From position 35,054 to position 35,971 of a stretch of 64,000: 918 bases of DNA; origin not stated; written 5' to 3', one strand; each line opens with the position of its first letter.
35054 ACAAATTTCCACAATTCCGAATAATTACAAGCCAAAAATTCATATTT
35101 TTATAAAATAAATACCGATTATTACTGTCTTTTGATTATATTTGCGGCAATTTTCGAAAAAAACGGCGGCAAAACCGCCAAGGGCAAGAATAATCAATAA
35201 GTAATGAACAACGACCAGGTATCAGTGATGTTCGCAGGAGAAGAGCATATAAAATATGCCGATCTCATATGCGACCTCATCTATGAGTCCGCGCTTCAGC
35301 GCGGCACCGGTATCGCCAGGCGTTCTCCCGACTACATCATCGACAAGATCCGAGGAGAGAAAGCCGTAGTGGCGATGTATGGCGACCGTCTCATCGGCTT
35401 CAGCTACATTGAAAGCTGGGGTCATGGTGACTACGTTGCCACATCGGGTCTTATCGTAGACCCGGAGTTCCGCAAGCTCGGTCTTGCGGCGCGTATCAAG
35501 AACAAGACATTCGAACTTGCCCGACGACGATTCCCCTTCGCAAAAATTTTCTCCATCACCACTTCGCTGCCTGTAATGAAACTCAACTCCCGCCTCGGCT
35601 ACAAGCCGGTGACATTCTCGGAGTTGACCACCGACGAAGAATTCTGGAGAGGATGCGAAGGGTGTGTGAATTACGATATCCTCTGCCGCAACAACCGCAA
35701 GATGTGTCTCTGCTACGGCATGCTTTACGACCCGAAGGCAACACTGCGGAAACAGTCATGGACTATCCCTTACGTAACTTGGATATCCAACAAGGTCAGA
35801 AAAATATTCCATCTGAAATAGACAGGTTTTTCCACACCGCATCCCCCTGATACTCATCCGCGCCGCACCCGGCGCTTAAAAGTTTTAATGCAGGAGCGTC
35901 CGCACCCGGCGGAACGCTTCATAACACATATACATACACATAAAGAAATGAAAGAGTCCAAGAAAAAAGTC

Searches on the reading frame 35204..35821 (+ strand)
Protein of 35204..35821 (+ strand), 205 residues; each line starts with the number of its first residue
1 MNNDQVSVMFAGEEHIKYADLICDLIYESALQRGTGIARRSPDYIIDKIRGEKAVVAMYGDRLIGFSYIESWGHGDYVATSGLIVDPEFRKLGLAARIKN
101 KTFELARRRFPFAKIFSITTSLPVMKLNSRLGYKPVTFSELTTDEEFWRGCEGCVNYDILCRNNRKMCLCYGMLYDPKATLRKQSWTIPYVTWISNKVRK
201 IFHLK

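Call 34: search_protein_families(library=pfam, proteins=[window:35204-35821:+], max_evalue=0.001)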
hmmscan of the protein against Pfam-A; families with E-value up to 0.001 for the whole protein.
window:35204-35821:+ (205 aa): 2 families
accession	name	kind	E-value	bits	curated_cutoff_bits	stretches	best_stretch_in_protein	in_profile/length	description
PF00583.31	Acetyltransf_1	-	2.1e-06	28.4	20.7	1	41-115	19-96/116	Acetyltransferase (GNAT) family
PF13508.13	Acetyltransf_7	-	0.00059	20.6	27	0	52-107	3-57/84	Acetyltransferase (GNAT) domain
